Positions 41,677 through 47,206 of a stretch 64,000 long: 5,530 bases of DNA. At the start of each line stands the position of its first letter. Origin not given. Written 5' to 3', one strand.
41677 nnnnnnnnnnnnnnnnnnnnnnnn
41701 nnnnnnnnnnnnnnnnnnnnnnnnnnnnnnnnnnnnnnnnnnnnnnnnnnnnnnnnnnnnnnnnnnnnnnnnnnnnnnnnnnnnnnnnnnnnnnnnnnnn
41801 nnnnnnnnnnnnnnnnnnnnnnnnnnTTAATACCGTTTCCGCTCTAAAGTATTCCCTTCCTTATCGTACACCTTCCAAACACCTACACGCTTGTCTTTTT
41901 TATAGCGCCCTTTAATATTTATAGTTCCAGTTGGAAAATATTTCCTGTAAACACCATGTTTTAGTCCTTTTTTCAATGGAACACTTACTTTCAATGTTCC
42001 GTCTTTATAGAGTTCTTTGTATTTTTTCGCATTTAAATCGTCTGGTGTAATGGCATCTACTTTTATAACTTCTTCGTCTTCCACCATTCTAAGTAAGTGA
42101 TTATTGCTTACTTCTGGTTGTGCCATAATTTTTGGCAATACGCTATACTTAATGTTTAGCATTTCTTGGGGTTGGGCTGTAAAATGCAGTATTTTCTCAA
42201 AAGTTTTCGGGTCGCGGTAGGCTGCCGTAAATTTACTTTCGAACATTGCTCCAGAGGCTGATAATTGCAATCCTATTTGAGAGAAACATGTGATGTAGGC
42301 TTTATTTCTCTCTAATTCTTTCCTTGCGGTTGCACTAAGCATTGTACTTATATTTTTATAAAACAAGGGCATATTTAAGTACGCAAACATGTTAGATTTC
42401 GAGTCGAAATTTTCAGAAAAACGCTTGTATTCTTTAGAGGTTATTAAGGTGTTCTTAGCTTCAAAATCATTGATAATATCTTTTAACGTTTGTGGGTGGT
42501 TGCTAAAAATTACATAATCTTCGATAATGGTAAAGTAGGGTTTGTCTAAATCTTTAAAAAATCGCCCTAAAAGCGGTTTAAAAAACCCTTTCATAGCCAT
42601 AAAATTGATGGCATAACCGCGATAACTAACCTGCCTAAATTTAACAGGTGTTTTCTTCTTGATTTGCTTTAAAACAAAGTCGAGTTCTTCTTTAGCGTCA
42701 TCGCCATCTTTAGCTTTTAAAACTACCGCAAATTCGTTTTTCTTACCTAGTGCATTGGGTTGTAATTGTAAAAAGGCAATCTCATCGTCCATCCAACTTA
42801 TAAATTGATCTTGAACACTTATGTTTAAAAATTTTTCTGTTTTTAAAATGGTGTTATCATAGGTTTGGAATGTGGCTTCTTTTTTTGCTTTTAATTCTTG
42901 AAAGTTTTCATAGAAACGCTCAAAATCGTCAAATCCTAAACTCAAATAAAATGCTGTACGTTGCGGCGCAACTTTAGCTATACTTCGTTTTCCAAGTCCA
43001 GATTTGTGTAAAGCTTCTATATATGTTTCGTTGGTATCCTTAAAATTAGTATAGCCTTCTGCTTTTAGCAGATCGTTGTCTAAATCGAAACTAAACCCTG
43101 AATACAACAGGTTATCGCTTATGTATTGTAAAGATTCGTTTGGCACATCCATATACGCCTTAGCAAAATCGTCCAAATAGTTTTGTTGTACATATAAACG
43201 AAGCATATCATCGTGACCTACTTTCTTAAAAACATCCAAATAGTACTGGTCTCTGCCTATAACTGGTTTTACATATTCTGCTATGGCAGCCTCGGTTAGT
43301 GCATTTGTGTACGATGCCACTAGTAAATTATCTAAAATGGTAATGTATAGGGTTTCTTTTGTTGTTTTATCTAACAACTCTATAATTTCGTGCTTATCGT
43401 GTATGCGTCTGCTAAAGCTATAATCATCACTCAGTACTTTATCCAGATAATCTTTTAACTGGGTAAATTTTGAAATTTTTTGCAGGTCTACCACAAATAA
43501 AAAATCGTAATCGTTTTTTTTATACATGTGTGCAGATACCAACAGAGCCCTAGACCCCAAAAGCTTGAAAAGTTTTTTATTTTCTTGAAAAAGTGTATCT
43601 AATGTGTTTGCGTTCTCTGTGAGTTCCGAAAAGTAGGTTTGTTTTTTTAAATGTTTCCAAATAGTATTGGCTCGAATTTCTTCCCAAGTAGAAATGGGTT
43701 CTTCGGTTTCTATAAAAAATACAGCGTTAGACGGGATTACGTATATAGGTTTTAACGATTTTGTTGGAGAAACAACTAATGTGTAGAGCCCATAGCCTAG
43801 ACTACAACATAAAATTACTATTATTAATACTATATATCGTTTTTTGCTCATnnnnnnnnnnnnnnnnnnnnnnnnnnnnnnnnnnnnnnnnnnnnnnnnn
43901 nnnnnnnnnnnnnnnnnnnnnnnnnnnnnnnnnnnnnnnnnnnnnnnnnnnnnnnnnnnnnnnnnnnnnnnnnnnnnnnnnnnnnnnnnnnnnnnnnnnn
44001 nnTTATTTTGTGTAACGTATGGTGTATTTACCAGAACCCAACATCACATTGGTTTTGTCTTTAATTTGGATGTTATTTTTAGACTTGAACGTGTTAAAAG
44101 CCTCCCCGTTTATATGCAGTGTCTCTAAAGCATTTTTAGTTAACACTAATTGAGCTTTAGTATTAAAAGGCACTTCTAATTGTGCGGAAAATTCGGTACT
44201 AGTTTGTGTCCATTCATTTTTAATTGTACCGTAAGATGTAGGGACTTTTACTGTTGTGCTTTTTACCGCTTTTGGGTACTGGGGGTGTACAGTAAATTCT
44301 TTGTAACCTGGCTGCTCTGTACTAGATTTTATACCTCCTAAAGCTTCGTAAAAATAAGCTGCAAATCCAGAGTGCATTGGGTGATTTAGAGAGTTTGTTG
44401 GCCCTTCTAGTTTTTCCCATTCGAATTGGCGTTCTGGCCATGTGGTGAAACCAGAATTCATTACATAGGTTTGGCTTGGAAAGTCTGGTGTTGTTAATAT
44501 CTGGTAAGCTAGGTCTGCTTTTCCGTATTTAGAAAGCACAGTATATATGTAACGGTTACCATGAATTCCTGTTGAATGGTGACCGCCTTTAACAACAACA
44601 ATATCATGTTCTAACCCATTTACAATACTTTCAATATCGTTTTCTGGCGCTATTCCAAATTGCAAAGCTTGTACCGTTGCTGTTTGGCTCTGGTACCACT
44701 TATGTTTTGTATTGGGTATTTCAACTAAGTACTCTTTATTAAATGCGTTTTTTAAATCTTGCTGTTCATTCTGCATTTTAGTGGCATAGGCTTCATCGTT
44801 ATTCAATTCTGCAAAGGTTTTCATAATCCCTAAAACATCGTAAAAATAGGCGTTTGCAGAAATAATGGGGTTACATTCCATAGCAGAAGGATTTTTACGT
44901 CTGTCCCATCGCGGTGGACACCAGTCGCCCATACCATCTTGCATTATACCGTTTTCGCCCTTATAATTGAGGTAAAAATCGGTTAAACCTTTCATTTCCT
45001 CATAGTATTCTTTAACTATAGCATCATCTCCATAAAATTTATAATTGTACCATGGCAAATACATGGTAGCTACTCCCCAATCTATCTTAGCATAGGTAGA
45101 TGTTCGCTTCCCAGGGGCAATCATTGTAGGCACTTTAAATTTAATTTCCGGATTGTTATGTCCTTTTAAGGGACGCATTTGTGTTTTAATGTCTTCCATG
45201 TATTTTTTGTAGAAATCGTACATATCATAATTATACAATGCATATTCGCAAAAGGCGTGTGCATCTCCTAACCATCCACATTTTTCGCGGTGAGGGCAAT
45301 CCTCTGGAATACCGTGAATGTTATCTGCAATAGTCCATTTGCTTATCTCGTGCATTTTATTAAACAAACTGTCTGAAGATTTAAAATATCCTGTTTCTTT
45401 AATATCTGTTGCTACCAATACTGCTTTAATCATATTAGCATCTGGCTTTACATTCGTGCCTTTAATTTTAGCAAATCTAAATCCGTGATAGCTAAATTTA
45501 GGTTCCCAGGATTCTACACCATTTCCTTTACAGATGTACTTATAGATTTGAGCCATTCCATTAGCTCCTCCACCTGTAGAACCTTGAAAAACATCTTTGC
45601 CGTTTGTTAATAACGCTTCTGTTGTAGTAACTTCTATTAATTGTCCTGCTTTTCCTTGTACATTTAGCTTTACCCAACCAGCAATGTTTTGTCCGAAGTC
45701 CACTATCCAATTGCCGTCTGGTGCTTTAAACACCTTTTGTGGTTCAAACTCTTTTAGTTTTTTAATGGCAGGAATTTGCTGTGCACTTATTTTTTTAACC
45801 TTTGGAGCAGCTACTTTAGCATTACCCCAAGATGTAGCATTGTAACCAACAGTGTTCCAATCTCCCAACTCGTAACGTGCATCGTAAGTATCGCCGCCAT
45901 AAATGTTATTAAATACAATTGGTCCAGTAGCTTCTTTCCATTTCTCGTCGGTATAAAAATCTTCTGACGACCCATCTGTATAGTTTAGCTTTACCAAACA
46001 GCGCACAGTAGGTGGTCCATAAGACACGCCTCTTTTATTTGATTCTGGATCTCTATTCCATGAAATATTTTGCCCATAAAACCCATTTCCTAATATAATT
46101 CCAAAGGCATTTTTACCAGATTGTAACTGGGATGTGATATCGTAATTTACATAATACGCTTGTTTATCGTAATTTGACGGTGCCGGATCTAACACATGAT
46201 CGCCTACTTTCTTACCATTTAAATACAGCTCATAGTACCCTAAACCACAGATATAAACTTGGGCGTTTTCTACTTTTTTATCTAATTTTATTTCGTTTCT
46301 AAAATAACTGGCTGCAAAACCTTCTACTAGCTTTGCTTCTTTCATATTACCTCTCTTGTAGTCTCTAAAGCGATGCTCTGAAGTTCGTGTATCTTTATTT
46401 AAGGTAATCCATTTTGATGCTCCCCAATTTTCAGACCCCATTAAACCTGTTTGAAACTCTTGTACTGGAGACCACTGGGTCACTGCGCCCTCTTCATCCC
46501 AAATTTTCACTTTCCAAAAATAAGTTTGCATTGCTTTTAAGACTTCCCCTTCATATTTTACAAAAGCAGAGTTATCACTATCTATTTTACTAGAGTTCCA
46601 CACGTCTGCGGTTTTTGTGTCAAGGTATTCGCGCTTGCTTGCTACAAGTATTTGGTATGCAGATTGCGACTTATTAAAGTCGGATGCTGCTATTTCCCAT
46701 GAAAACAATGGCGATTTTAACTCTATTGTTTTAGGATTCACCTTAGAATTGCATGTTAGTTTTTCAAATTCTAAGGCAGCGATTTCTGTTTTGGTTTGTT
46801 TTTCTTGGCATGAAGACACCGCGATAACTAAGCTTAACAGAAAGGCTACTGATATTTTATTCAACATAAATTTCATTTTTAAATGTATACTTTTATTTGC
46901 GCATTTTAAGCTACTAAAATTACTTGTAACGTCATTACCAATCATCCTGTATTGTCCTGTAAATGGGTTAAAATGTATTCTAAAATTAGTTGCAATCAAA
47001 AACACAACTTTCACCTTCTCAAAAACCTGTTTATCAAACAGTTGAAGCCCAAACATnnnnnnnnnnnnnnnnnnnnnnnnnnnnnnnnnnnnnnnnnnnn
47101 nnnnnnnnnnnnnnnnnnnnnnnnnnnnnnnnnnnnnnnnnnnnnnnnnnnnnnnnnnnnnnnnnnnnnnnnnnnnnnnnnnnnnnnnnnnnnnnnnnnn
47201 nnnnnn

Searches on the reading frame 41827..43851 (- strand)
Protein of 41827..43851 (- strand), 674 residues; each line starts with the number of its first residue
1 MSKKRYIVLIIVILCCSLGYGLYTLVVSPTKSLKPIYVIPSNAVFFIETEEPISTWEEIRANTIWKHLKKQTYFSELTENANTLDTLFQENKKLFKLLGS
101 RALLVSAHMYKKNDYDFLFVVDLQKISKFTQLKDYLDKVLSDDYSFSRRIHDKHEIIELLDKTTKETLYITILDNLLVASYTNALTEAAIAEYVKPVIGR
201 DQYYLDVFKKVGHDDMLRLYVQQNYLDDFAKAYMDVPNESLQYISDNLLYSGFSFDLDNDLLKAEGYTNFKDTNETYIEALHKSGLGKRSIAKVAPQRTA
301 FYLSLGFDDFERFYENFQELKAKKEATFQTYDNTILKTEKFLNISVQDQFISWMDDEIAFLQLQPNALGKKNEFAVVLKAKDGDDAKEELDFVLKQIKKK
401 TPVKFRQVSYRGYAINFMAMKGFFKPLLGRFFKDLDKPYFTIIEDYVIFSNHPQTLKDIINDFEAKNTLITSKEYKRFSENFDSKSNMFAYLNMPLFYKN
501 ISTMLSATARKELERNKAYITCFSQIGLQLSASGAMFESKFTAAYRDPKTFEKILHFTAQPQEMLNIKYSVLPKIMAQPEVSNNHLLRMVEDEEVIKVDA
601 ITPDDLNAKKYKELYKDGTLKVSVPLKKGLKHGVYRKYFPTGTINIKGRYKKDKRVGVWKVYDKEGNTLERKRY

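Call 15: search_protein_families(library=pfam, proteins=[window:41827-43851:-], max_evalue=0.00001)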
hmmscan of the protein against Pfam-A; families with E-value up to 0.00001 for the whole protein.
window:41827-43851:- (674 aa): 1 family
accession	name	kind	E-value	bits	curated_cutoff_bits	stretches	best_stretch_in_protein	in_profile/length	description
PF11832.13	DUF3352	-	3.8e-21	75.7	26.8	2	358-528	106-267/536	Protein of unknown function (DUF3352)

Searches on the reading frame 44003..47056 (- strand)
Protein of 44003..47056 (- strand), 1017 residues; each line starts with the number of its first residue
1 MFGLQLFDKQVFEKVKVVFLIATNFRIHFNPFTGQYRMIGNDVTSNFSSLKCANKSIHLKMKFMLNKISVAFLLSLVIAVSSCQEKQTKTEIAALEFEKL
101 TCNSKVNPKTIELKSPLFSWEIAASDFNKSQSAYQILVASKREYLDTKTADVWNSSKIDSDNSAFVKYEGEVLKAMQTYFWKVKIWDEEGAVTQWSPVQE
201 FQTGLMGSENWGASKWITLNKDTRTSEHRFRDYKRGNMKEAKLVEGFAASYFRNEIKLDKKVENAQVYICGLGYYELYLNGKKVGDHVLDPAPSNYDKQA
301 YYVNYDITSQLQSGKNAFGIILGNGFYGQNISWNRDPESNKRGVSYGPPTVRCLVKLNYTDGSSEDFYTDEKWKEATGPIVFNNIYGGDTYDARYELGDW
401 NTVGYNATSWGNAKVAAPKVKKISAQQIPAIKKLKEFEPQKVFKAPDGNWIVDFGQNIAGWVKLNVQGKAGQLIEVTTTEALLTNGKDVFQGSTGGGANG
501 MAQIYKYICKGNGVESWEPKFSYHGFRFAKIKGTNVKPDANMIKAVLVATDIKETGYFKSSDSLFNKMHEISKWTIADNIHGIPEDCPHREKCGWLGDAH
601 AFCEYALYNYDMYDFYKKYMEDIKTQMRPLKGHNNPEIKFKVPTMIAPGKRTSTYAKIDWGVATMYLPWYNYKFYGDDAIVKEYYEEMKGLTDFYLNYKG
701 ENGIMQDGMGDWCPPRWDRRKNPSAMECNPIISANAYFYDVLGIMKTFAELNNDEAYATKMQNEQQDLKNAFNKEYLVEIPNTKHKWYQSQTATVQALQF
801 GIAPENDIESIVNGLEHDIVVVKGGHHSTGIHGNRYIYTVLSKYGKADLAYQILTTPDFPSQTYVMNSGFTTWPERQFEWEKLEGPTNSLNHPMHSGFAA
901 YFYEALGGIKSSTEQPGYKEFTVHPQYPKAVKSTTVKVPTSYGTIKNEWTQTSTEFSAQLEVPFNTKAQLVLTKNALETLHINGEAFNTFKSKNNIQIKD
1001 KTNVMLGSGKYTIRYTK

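Call 15: search_protein_families(library=pfam, proteins=[window:44003-47056:-], max_evalue=0.00001)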
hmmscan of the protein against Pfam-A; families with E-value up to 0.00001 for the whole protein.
window:44003-47056:- (1017 aa): 5 families
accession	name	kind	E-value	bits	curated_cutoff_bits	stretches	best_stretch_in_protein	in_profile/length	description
PF17389.8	Bac_rhamnosid6H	-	1.7e-70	238.5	24.5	1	553-905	1-338/339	Bacterial alpha-L-rhamnosidase 6 hairpin glycosidase domain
PF08531.16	Bac_rhamnosid_N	-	6.9e-52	176.2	25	1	260-433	1-170/172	Alpha-L-rhamnosidase N-terminal domain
PF25788.1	Ig_Rha78A_N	-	2.6e-30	105.2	27.4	1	98-206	2-104/105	Rha78A-like, N-terminal immunoglobulin domain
PF05592.18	Bac_rhamnosid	-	5e-23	81.4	22.2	1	444-548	2-101/102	Bacterial alpha-L-rhamnosidase concanavalin-like domain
PF17390.7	Bac_rhamnosid_C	-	4.5e-16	58.9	22.1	1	908-979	1-70/78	Bacterial alpha-L-rhamnosidase C-terminal domain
